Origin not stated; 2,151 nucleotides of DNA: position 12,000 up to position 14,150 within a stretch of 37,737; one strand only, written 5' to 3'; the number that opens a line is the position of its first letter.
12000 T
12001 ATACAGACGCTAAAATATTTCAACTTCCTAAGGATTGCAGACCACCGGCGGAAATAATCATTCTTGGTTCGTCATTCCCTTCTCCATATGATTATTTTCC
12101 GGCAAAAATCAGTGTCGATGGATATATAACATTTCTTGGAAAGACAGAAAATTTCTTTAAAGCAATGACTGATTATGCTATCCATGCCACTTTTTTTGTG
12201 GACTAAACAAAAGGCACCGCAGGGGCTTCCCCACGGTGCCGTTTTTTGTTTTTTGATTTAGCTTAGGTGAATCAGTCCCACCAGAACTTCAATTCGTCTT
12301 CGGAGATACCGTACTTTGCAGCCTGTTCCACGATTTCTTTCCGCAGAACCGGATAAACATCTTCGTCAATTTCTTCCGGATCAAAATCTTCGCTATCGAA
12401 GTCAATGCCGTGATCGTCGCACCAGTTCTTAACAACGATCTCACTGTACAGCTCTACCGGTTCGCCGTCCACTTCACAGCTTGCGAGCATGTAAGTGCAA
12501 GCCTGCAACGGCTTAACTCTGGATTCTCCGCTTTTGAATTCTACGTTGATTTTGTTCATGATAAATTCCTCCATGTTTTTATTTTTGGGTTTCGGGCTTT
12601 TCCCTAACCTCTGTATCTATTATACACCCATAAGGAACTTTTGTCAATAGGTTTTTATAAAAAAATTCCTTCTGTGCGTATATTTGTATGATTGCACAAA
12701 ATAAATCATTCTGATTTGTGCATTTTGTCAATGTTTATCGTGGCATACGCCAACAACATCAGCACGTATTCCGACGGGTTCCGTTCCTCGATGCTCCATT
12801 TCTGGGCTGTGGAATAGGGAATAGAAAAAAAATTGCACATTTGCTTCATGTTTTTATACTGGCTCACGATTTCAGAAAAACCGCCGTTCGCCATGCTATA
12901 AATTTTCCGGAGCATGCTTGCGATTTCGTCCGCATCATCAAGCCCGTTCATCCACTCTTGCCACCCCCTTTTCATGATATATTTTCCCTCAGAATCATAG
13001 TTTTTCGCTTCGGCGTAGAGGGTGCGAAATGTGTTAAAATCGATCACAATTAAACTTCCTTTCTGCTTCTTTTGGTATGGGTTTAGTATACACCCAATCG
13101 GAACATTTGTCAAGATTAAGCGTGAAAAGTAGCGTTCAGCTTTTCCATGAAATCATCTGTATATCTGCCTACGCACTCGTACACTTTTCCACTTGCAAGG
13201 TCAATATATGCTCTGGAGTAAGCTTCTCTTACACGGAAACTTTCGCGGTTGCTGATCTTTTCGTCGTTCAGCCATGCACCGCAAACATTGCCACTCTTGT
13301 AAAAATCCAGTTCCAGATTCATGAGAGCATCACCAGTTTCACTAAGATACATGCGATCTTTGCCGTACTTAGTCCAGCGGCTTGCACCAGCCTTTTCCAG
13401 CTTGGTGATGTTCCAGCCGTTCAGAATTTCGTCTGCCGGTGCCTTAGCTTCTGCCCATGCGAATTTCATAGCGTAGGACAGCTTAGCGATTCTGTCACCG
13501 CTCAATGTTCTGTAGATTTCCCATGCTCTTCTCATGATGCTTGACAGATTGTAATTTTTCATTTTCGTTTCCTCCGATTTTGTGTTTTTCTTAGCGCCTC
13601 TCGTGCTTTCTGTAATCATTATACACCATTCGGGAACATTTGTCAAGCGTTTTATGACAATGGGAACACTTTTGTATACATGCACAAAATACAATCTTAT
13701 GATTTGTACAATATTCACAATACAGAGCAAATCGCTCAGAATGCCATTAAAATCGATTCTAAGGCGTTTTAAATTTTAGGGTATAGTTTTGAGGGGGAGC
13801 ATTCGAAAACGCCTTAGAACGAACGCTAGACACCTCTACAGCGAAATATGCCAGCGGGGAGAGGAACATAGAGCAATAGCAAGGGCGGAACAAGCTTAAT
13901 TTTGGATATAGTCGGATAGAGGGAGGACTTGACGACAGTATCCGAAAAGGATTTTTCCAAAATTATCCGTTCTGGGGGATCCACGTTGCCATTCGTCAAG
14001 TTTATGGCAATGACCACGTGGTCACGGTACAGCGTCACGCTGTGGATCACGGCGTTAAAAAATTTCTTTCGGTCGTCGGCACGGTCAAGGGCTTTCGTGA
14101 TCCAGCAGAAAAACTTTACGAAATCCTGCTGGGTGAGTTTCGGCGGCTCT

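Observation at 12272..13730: Reverse-strand cargo trio, each gene behind a near-identical consensus promoter, between tail fibres and integrase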

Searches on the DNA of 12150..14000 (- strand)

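Call 8: search_dna_similar(query=window:12200-13830:-, collection=phages, mode=distant, max_rows=30)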
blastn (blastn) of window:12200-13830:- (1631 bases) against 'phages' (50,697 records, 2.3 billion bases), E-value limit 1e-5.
Records with a match: 2; places in all: 2; records where one place covers at least 80% of the query: 0.
Best place of each record, by identity: 80-90% 2.
By first word of the organism name: Bacteriophage 2.
By host as written in the record: - 2.
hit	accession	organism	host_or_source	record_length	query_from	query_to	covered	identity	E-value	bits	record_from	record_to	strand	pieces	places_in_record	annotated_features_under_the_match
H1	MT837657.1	Bacteriophage sp.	human fecal samples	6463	255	313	4%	84.7%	4e-8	67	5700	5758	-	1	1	record has no annotation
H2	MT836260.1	Bacteriophage sp.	human fecal samples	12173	256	312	3%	84.2%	5e-7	64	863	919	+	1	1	record has no annotation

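Call 104: search_rna_families(source=window, start=12150, end=14000, threshold=evalue, max_evalue=1)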
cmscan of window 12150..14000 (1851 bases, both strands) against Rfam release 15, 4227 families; matches with E-value up to 1: 1.
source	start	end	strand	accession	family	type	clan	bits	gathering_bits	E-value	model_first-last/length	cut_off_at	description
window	12557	12649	-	RF01767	SAM-III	Cis-reg; riboswitch;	-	22.7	45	0.03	1-82/82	no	SAM-III riboswitch aptamer (SMK box)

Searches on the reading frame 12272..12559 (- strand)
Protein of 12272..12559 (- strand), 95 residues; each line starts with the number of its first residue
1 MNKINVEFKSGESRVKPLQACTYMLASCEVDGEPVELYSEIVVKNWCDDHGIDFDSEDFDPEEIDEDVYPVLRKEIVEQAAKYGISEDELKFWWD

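Call 5: search_protein_families(library=pfam, proteins=[window:12272-12559:-], max_evalue=1)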
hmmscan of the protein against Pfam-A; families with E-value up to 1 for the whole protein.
window:12272-12559:- (95 aa): 2 families
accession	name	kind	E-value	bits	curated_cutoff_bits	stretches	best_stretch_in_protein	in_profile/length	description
PF10281.14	Ish1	-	0.084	13.7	26.6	1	44-54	10-20/37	Putative nuclear envelope organisation protein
PF09494.16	Slx4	-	0.21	12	24.8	1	37-52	41-56/60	Slx4 endonuclease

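Call 6: search_protein_families(library=phrogs, proteins=[window:12272-12559:-], max_evalue=0.1)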
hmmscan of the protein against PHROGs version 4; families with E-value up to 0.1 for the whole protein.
window:12272-12559:- (95 aa): 0 families

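Call 17: search_protein_families(library=padloc, proteins=[window:12272-12559:-], max_evalue=1)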
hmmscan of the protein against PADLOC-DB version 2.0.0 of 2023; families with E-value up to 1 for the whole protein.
window:12272-12559:- (95 aa): 1 family
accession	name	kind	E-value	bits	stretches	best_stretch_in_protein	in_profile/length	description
PDLC04488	PDC-M16B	-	0.026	11.2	1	53-89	203-240/634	-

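Call 19: find_homologous_proteins(query=window:12272-12559:-)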
Query window:12272-12559:- (95 aa): 14 proteins with E <= 0.001 among 17 candidates.
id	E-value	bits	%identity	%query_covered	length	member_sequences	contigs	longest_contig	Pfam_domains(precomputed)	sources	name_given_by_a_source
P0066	1.0e-49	185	87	100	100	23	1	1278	-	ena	-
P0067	1.2e-49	184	85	100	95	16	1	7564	-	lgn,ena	-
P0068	5.4e-48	179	85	100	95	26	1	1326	-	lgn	-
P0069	7.2e-48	179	85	100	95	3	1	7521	-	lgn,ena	-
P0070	3.6e-47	176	84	100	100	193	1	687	-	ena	-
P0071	1.7e-46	174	82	100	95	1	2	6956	-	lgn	-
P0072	3.5e-46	173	82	100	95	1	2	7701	-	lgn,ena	-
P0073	1.1e-44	169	79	99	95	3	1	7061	-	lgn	-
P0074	3.5e-43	164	74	99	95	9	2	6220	-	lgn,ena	-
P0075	8.1e-42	159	75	100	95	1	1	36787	-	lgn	-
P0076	2.9e-27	113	60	100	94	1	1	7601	-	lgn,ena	-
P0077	1.3e-25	107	60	100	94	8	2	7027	-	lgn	-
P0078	3.7e-18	83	95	46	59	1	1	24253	-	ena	-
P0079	1.5e-15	75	89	29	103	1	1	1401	-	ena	-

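Call 20: find_encoding_contigs(protein=P0067, flank=8000, max_places=3)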
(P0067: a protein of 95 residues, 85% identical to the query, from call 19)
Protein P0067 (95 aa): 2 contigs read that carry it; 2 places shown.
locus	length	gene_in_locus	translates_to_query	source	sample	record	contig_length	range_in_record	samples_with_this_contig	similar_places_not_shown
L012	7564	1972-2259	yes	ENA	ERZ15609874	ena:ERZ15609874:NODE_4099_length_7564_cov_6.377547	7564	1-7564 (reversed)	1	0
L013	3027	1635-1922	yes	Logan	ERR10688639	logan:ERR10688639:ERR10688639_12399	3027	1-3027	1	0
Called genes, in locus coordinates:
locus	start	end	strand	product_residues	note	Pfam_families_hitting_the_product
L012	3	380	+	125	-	?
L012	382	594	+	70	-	-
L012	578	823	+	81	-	-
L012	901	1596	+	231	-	PF05707:Zot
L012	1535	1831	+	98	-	-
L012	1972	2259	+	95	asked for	-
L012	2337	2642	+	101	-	-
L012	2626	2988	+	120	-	PF21983:NikA-like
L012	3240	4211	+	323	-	PF23343:REP_ORF2-G2P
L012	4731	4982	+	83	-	-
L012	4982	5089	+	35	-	-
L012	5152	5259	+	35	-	-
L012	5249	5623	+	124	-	-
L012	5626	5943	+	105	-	-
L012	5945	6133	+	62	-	-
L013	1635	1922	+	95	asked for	-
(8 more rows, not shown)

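Call 21: find_encoding_contigs(protein=P0076, flank=8000, max_places=3)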
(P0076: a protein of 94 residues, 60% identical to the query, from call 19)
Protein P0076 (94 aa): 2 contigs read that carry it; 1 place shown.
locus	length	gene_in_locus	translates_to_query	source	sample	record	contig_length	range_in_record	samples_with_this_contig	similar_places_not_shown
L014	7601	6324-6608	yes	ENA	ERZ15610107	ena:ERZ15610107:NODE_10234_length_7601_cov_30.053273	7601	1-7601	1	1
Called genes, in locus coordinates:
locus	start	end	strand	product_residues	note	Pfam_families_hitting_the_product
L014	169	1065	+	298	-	PF01719:Rep_OBD, PF21861:RepB_C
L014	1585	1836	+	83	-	-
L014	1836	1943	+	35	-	-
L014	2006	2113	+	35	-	-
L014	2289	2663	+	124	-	-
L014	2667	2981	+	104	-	-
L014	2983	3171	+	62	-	-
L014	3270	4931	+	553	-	-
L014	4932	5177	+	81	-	-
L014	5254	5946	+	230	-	PF05707:Zot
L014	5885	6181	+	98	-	-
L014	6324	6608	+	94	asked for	-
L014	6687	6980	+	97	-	-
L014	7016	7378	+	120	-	PF21983:NikA-like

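Call 22: find_encoding_contigs(protein=P0075, flank=8000, max_places=2)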
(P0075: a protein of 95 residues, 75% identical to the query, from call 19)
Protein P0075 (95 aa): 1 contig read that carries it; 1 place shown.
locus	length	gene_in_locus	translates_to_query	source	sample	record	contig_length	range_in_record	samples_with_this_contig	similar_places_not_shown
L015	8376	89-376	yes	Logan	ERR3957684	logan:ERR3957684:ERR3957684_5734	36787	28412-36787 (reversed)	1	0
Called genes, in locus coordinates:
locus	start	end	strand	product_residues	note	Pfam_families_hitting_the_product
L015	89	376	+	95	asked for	-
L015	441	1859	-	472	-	-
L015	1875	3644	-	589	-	-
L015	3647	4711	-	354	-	PF14594:Sipho_Gp37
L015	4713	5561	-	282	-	PF05709:Sipho_tail (weak), PF22768:SPP1_Dit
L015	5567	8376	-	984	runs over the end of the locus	-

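Call 36: search_solved_structures(query=A3, max_evalue=10, show_alignments=1)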
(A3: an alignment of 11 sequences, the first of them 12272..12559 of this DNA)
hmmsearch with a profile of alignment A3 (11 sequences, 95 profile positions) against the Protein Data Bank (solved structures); distinct sequences matched with E-value up to 10: 2.
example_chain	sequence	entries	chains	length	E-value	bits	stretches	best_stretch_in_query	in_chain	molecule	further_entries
8kc0_A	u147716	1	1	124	0.38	14.1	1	57-93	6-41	De novo design protein -NB8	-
2p6w_A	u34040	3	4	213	0.91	12.9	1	42-83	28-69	Putative glycosyltransferase (Mannosyltransferase) involved in glycosylating the PBCV-1 ma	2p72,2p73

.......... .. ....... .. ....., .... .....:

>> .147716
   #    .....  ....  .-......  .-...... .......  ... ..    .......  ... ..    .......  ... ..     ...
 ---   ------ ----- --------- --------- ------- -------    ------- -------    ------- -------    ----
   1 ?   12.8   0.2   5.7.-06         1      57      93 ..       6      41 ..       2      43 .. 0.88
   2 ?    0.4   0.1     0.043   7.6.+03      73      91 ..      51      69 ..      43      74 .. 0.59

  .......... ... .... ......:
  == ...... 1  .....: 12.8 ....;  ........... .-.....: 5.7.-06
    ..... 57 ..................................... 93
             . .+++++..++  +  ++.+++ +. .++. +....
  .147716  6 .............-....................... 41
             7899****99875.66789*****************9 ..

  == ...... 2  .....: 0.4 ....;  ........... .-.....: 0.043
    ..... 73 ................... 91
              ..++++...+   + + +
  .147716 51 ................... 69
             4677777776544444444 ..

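Call 44: predict_structure(alignment_id=A3)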
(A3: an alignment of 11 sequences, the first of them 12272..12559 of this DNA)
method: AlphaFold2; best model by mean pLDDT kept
length: 95 residues; sequences in the alignment: 11
mean_pLDDT: 93.3   pTM: 0.83
mean pLDDT of the five models: 93.3, 92.6, 92.4, 92.3, 92.1
residues with pLDDT >= 90: 82; 70-90: 11; 50-70: 2; < 50: 0
segments of 3 or more residues with pLDDT < 50: none
pLDDT, mean of each block of 10 residues (from residue 1): 90 94 95 95 95 91 91 98 96 83
secondary structure, 60 per line:
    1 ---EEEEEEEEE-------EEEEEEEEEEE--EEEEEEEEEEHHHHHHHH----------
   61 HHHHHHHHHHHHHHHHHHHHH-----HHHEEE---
elements in order: E4-12 E20-30 E33-42 H43-50 H61-81 E90-92

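Call 47: fold_search(model_id=the predicted structure, library=pdb)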
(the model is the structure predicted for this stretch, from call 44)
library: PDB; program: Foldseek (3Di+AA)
matches with E <= 10: 712; with E <= 0.001: 0
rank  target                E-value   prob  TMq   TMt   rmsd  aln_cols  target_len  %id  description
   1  2k4v_MODEL_1_A        1.1e-01  0.94  0.43  0.34   4.4        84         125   12  Solution structure of uncharacterized protein PA1076 from Pseudomonas aeruginosa. Northeast Structural Genomic (released 2008-08-19)
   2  6kr6_A                1.4e-01  0.20  0.29  0.07  14.6       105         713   11  Crystal structure of Drosophila Piwi (released 2020-02-19)
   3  8esd_S                1.7e-01  0.44  0.26  0.33   7.3        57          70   14  Crystal structure of COMMD7-COMMD9-COMMD5-COMMD10 tetramer (released 2023-05-24)
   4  9q6c_A                1.9e-01  0.09  0.21  0.12  13.7        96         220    9  Cryo-EM structure of octameric COMMD-like protein MBK5214510 from Flavobacteriaceae bacterium (released 2025-10-01)
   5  8f2r_G                2.1e-01  0.44  0.28  0.15   6.7        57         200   10  Human CCC complex (released 2023-05-24)
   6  6ozh_C                3.0e-01  0.41  0.39  0.20   5.9        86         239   13  Crystal structure of Ciona intestinalis (Ci) Endonuclease V in complex with a 24mer DNA containing an inosine followed (released 2019-09-04)
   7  9q6a_B                3.0e-01  0.11  0.23  0.13  12.5        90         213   10  Crystal structure of octameric COMMD-like protein MBK5214510 from Flavobacteriaceae bacterium (released 2025-10-01)
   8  6ozh_D                3.2e-01  0.47  0.41  0.20   5.8        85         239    8  Crystal structure of Ciona intestinalis (Ci) Endonuclease V in complex with a 24mer DNA containing an inosine followed (released 2019-09-04)
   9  8f2r_H                3.2e-01  0.16  0.22  0.14   7.8        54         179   15  Human CCC complex (released 2023-05-24)
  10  3u0k_A                3.4e-01  0.15  0.30  0.14  18.2       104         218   14  Crystal Structure of the genetically encoded calcium indicator RCaMP (released 2012-10-03)
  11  6bp6_A                3.9e-01  0.09  0.19  0.23  11.6        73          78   12  Crystal structure of Commd9 COMM domain (released 2018-08-15)
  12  2n8x_MODEL_1_A        4.1e-01  0.15  0.33  0.22   9.1       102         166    7  Solution structure of LptE from Pseudomonas Aerigunosa (released 2016-05-25)
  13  2be3_B                4.1e-01  0.10  0.21  0.14  14.4        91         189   11  Structure of a GTP Pyrophosphokinase Family Protein from Streptococcus pneumoniae (released 2005-12-06)
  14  6ozi_A                4.4e-01  0.33  0.38  0.19   6.1        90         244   12  Crystal structure of Ciona intestinalis (Ci) Endonuclease V (D234N) in complex with a 23mer DNA containing an inosine  (released 2019-09-04)
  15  7o24_C                4.4e-01  0.04  0.16  0.12  17.6       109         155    7  Structure of the foamy viral protease-reverse transcriptase in complex with dsDNA. (released 2021-06-30)
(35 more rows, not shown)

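Call 51: fold_search(model_id=the predicted structure, library=viral)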
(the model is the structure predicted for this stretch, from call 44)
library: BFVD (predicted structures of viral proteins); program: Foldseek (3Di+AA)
matches with E <= 10: 1476; with E <= 0.001: 0
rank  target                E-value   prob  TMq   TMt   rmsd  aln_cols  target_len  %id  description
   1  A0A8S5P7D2            2.4e-02  0.87  0.37  0.36   5.0        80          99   11  Uncharacterized protein [Siphoviridae sp. ctmYS12]
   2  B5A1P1                2.8e-02  0.41  0.25  0.09  13.8        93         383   16  VP2 (Fragment) [Eyach virus]
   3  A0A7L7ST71            3.1e-02  0.77  0.38  0.26   8.0        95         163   14  (no name in the UniProt tables at hand)
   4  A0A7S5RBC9            3.5e-02  0.82  0.35  0.27  10.3        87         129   18  (no name in the UniProt tables at hand)
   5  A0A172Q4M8            4.6e-02  0.33  0.24  0.04  13.7        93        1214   16  VP2 (Fragment) [Eyach virus]
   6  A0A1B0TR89            4.9e-02  0.85  0.38  0.47   4.5        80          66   11  Uncharacterized protein [Escherichia phage GA2A]
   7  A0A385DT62            5.2e-02  0.95  0.45  0.41   6.0        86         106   13  Uncharacterized protein [Bacteroides phage crAss001]
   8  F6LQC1                5.5e-02  0.85  0.44  0.24   5.2        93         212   11  (no name in the UniProt tables at hand)
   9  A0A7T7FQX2            5.5e-02  0.51  0.33  0.05   8.8        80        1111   16  DNA-directed DNA polymerase [Macrobrachium rosenbergii bidensovirus]
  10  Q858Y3                5.9e-02  0.82  0.30  0.44   6.4        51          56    6  Gp19.1 [Lomovskayavirus BT1]
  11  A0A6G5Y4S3            7.1e-02  0.82  0.43  0.50   5.0        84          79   14  (no name in the UniProt tables at hand)
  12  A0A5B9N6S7            7.5e-02  0.80  0.38  0.48   3.9        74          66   11  Uncharacterized protein [Stenotrophomonas phage Ponderosa]
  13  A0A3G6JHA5            9.1e-02  0.23  0.25  0.27   9.3        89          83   16  Uncharacterized protein [Lactobacillus phage ViSo-2018a]
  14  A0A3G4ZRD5            9.1e-02  0.18  0.21  0.15  14.1        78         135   13  Transmembrane protein [Terrestrivirus sp.]
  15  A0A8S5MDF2            9.7e-02  0.89  0.46  0.50   4.5        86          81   12  Uncharacterized protein [Caudovirales sp. ctTqA28]
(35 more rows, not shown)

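Call 67: search_protein_families(library=ncbifam, proteins=[window:12272-12559:-], max_evalue=0.01)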
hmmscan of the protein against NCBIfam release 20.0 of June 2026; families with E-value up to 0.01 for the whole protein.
window:12272-12559:- (95 aa): 0 families
